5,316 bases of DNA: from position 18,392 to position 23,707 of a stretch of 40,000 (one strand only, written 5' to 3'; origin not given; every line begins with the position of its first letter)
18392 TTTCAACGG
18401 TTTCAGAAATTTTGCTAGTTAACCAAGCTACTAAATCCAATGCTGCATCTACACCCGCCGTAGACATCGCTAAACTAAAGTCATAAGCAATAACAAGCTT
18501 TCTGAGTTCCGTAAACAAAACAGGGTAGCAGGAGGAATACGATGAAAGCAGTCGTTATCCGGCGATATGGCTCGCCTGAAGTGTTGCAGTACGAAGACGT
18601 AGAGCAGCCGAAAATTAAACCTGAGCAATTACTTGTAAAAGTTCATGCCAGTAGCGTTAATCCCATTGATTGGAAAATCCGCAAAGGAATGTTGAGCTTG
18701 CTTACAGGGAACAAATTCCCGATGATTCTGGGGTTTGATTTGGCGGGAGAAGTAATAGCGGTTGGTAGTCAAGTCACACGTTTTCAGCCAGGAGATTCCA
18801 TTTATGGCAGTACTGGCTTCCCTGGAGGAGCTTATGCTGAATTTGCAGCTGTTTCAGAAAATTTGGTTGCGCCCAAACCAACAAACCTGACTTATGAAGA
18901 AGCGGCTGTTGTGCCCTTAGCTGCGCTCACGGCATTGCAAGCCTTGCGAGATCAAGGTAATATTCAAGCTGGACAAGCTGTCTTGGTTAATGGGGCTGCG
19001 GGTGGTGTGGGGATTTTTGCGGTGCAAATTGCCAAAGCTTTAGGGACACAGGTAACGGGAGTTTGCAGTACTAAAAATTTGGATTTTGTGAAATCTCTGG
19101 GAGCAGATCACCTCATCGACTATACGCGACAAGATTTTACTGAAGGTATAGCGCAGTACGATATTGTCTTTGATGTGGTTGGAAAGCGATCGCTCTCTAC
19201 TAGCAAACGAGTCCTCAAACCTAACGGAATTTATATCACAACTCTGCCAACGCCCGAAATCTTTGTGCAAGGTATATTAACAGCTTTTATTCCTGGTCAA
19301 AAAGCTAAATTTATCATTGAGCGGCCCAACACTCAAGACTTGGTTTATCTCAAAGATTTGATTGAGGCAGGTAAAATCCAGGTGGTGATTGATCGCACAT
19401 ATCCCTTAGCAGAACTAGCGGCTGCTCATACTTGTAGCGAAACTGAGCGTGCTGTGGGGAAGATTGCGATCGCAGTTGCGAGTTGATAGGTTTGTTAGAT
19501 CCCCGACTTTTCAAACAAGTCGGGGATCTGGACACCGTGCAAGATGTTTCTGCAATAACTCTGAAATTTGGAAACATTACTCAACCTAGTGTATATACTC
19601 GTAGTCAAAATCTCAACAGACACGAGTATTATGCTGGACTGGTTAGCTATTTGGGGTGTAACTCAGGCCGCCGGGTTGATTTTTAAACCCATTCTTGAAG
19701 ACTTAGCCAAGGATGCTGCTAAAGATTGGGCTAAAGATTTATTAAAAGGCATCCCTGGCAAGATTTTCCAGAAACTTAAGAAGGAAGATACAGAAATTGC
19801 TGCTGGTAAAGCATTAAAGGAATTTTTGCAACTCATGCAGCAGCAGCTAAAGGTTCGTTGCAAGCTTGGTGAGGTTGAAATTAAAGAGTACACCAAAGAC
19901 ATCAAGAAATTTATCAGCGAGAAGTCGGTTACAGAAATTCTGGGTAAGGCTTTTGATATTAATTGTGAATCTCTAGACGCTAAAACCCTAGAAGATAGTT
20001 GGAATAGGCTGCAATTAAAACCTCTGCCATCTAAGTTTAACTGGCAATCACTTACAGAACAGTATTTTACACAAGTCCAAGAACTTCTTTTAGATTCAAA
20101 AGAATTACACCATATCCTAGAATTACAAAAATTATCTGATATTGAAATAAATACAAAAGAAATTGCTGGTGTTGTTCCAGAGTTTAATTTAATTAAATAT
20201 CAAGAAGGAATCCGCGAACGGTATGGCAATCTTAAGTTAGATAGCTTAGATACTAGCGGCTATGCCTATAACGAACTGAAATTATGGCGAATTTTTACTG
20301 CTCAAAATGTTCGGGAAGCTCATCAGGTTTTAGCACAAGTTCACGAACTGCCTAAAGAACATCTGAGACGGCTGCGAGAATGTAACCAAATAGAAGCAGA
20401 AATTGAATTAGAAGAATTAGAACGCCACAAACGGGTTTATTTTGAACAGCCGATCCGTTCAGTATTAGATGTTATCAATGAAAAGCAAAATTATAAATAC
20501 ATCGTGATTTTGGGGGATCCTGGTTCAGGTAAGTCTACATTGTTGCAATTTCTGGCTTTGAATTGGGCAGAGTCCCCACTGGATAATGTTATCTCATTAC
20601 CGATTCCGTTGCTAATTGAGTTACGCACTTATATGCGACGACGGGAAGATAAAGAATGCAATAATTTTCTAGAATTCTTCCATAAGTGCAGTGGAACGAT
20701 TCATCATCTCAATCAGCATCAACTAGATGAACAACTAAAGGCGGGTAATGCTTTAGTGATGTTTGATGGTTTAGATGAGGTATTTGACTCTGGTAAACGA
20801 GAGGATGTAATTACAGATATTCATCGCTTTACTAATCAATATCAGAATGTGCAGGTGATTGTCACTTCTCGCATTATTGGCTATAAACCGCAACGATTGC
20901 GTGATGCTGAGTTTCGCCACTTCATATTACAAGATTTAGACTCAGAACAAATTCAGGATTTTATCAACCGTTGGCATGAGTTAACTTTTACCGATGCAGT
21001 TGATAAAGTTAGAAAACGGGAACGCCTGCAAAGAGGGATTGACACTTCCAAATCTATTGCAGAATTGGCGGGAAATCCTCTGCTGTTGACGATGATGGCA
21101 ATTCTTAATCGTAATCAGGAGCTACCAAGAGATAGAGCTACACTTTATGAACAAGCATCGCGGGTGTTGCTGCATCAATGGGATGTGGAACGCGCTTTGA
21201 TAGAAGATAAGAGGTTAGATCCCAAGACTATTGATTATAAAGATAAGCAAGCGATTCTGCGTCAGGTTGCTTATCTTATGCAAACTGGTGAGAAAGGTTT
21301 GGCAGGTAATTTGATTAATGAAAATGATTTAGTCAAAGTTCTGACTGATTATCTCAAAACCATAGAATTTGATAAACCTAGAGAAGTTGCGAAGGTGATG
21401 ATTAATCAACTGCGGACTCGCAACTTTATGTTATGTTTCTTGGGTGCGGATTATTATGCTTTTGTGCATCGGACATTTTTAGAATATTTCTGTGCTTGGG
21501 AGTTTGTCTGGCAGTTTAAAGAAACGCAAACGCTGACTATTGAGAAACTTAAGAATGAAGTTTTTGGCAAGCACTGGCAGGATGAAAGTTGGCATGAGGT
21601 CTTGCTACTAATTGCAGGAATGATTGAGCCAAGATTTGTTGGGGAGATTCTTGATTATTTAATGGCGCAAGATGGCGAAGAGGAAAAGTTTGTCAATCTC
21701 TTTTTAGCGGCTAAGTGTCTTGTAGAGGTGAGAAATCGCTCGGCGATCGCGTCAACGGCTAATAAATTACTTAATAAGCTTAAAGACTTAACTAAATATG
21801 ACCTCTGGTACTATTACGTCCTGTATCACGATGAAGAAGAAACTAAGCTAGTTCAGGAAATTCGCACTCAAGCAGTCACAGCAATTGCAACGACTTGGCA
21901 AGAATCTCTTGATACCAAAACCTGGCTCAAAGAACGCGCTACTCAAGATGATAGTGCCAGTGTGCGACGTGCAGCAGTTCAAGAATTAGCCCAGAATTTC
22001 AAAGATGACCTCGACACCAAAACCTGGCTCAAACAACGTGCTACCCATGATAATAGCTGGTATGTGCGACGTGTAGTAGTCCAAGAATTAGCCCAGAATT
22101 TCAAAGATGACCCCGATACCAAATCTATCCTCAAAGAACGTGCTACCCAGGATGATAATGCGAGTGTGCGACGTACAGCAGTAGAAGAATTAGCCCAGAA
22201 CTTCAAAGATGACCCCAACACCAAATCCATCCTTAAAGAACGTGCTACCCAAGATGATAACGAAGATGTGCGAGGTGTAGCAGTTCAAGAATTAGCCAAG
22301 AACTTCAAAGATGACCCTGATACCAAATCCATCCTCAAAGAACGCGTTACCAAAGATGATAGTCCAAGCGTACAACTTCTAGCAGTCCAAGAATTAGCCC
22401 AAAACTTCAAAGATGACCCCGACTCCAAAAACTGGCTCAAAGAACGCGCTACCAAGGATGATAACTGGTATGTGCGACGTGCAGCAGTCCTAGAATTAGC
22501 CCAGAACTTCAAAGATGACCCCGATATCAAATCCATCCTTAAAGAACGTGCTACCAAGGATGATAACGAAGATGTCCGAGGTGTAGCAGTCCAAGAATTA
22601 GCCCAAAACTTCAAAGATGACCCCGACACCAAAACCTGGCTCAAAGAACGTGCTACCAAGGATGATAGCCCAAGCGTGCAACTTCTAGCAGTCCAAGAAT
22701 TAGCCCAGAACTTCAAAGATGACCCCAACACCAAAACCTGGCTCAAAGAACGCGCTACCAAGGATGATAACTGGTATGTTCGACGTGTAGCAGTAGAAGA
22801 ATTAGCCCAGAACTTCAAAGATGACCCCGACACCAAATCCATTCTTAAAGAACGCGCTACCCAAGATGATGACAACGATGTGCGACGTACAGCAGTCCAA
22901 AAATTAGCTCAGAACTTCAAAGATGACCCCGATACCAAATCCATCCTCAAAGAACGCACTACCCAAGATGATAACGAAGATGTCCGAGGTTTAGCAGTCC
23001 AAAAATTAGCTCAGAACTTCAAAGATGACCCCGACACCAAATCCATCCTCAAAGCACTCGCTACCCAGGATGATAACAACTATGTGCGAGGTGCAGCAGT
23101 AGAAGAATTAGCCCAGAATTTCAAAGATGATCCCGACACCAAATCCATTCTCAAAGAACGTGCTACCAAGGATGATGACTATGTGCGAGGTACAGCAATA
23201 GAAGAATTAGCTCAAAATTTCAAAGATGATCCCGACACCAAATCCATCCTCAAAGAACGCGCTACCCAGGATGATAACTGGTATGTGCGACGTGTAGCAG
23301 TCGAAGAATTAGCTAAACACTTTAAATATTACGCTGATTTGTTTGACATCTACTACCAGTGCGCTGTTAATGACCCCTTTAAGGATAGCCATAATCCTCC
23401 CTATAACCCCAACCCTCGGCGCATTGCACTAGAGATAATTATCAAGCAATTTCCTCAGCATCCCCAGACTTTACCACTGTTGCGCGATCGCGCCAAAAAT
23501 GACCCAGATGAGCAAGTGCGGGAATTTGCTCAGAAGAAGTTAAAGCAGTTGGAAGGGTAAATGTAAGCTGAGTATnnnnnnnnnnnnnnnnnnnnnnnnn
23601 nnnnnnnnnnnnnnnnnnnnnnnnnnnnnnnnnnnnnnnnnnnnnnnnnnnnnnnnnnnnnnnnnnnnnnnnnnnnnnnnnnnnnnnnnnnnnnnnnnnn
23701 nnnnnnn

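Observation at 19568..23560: NLR-like NACHT-HEAT STAND NTPase with an unassigned ~290-aa N-terminal module: candidate novel defence or cell-death sensor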

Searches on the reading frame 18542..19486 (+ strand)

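Call 9: search_protein_families(library=pfam, proteins=[window:18542-19486:+], max_evalue=0.01)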
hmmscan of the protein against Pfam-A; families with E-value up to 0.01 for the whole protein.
window:18542-19486:+ (314 aa): 5 families
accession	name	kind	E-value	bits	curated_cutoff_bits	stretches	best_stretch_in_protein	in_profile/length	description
PF13602.12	ADH_zinc_N_2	-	3.7e-27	96.3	27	1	186-310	1-134/134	Zinc-binding dehydrogenase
PF08240.17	ADH_N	-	2.4e-19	70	23.5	1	26-113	1-103/104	Alcohol dehydrogenase GroES-like domain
PF00107.32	ADH_zinc_N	-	1.2e-15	58.1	31.8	1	155-229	1-83/129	Zinc-binding dehydrogenase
PF16884.10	ADH_N_2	-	0.00084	19.7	31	1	13-93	16-94/108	N-terminal domain of oxidoreductase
PF01262.27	AlaDh_PNT_C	-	0.0046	16.8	23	0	146-209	30-96/214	Alanine dehydrogenase/PNT, C-terminal domain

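Call 41: search_protein_families(library=ncbifam, proteins=[window:18542-19486:+], max_evalue=0.01)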
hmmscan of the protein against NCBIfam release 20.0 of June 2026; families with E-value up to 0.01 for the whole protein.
window:18542-19486:+ (314 aa): 27 families (the best 25 are shown)
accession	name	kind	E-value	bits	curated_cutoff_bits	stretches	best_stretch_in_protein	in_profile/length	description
TIGR02824.1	quinone_pig3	subfamily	5.2e-57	193.3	296.8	2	1-232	1-235/325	putative NAD(P)H quinone oxidoreductase, PIG3 family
TIGR02817.1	adh_fam_1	subfamily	3e-42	145.3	284.05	1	12-205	14-211/336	zinc-binding alcohol dehydrogenase family protein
TIGR01751.1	crot-CoA-red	equivalog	1.1e-36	126.4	378.55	3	94-199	138-246/398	crotonyl-CoA carboxylase/reductase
NF010344.0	PRK13771.1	subfamily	3.9e-35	121.4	349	2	96-311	116-332/334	putative alcohol dehydrogenase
NF008024.0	PRK10754.1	subfamily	3.7e-34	118.2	348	1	4-303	5-318/327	NADPH:quinone reductase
NF041172.1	AcrlCoa_red_Thmprot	equivalog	9.3e-33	113.5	500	2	96-310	116-332/334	acryloyl-CoA reductase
TIGR02823.1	oxido_YhdH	subfamily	9e-31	106.9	297.25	1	2-230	1-237/324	acrylyl-CoA reductase family protein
NF041183.1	Pks2_ls1_myc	equivalog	1.1e-25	88.8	2400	1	6-205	1411-1607/2086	sulfolipid-1 biosynthesis phthioceranic/hydroxyphthioceranic acid synthase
NF051456.1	acrylyl_AcuI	equivalog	1.8e-21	76.3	440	1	1-229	1-236/325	acrylyl-CoA reductase (NADPH)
NF003808.0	PRK05396.1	equivalog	6.7e-18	64.7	380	2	13-90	11-88/341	L-threonine 3-dehydrogenase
TIGR01202.1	bchC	equivalog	4.5e-16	58.9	291.25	1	11-296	9-293/308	chlorophyll synthesis pathway protein BchC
TIGR03989.1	Rxyl_3153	subfamily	1.7e-15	57.2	440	2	3-87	4-83/370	NDMA-dependent alcohol dehydrogenase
NF041097.1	keto_inos_dh_IolM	equivalog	3e-15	55.8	450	2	15-87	40-117/389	scyllo-inosose 3-dehydrogenase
NF058644.1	CurcmRedCuraProt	equivalog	7.5e-15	54.8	440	1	13-205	16-205/336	NADPH-dependent curcumin/dihydrocurcumin reductase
TIGR00692.1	tdh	equivalog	1.2e-13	50.8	458.35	2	17-91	13-87/340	L-threonine 3-dehydrogenase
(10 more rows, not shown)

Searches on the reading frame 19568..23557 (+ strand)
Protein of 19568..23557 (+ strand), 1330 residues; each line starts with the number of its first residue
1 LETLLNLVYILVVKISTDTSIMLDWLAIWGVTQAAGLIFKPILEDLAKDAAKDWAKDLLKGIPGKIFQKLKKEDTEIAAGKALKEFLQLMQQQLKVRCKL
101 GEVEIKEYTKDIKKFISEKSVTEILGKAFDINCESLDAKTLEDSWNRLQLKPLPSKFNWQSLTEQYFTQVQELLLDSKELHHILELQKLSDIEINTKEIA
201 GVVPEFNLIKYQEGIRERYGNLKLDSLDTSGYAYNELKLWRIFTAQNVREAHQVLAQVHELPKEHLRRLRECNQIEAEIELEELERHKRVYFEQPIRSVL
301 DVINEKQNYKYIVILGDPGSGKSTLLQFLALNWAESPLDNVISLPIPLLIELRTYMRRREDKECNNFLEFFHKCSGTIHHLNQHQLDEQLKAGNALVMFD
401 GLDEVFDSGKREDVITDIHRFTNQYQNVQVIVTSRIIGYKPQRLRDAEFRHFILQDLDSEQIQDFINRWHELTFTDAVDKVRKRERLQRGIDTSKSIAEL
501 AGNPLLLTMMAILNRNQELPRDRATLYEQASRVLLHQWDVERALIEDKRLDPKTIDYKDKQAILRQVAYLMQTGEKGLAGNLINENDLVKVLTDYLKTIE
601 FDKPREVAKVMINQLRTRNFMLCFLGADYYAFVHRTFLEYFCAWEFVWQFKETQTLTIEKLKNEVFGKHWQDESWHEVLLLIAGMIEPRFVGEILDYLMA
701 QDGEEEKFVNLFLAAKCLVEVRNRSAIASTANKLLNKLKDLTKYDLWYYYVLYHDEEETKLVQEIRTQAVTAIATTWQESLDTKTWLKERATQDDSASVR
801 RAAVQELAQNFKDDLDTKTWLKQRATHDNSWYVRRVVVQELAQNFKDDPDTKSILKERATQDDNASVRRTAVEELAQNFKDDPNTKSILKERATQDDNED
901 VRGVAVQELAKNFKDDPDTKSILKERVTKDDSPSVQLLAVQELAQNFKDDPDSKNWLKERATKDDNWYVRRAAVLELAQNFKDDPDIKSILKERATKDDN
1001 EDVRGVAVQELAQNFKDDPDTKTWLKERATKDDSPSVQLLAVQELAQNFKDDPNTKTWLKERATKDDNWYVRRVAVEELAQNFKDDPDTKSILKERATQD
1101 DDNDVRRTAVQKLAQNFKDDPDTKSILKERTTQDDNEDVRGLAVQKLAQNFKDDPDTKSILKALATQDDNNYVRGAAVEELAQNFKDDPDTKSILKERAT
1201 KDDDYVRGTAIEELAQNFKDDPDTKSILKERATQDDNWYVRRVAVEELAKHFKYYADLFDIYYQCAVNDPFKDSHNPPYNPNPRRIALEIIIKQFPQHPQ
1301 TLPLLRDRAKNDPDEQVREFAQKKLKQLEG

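Call 3: search_protein_families(library=pfam, proteins=[window:19568-23557:+], max_evalue=0.1)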
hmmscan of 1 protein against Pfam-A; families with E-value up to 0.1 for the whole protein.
window:19568-23557:+ (1330 aa): 17 families
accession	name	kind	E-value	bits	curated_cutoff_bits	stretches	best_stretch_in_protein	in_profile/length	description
PF13646.12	HEAT_2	-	4.3e-79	261.3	27.7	7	1161-1249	4-88/88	HEAT repeats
PF22734.1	NNH2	-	1.9e-61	207.3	27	1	46-229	1-181/181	NACHT N-terminal Helical domain 2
PF02985.28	HEAT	-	4.7e-14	51.6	23.5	0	1302-1328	2-27/31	HEAT repeat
PF05729.18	NACHT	-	2.9e-11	43.9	26.7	1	311-471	2-165/167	NACHT domain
PF24883.2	NPHP3_N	-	9.4e-07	29.6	24.8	1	377-435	108-164/164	Nephrocystin 3, N-terminal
PF20720.3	nSTAND3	-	8e-06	26.1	27.2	1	302-364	10-46/155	Novel STAND NTPase 3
PF13401.12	AAA_22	-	1.6e-05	25.7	27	1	310-432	6-120/130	AAA domain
PF25199.1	nSTAND_NTPase5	-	0.0012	19.2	34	1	304-337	36-69/145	Novel STAND NTPase 5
PF13191.12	AAA_16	-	0.0024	18.8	32.6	1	297-331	13-46/167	AAA ATPase domain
PF06620.16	DUF1150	-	0.0028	18.2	25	0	1070-1088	16-34/76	Protein of unknown function (DUF1150)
PF00931.28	NB-ARC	-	0.0033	17.2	23.5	1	293-436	2-137/248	NB-ARC domain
PF01443.25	Viral_helicase1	-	0.0049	17.2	21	1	312-397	1-76/228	Viral superfamily 1 RNA helicase core domain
PF13238.12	AAA_18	-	0.01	16.7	29.4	0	312-330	1-19/128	AAA domain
PF02203.21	TarH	-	0.014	15.7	25.2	1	749-809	30-92/177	Tar ligand binding domain homologue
PF13521.12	AAA_28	-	0.017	15.8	27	0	312-400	2-80/164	AAA domain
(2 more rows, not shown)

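Call 4: search_protein_families(library=padloc, proteins=[window:19568-23557:+], max_evalue=0.1)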
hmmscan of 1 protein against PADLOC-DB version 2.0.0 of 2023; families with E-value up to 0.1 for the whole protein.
window:19568-23557:+ (1330 aa): 2 families
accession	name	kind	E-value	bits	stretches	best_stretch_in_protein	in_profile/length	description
PDLC04140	mad8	-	0.00098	16.7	1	311-629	29-234/314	mads_8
PDLC02911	VakA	-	0.012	14.2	1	310-407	3-72/163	-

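Call 5: search_protein_families(library=ncbifam, proteins=[window:19568-23557:+], max_evalue=0.1)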
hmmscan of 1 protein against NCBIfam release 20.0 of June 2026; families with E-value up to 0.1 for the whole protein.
window:19568-23557:+ (1330 aa): 11 families
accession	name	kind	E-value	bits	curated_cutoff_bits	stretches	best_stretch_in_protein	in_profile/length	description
NF010374.0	PRK13800.1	equivalog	3.4e-19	68.6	1196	3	766-1045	639-895/898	fumarate reductase/succinate dehydrogenase flavoprotein subunit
NF012198.0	MarA_TF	equivalog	2.9e-06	27.5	250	0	735-799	28-92/124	MDR efflux pump AcrAB transcriptional activator MarA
NF008564.0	PRK11511.1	equivalog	8.1e-06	26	202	0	735-799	28-92/127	MDR efflux pump AcrAB transcriptional activator MarA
NF058515.1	phyc_lyase_CpcF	equivalog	8e-05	22.3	220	0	915-1000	88-185/200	C-phycocyanin alpha-cysteine-84 phycocyanobilin lyase subunit CpcF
NF010155.0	PRK13634.1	equivalog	0.0051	16.1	413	1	295-329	19-53/290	energy-coupling factor ABC transporter ATP-binding protein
TIGR04521.1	ECF_ATPase_2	equivalog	0.0097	15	330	1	301-329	23-51/279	energy-coupling factor transporter ATPase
TIGR04520.1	ECF_ATPase_1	equivalog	0.01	15.3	315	0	299-329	18-48/269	energy-coupling factor transporter ATPase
TIGR00231.1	small_GTP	domain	0.011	15.6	42.5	1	309-332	3-26/164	GTP-binding protein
NF008364.0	PRK11160.1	equivalog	0.012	14.3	630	1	262-334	322-391/575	heme ABC transporter ATP-binding protein/permease CydC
NF040873.1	AztA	equivalog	0.064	12.8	220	0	306-330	15-39/191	zinc ABC transporter ATP-binding protein AztA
NF010158.0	PRK13637.1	equivalog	0.065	12.3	390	0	300-329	23-53/287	energy-coupling factor transporter ATPase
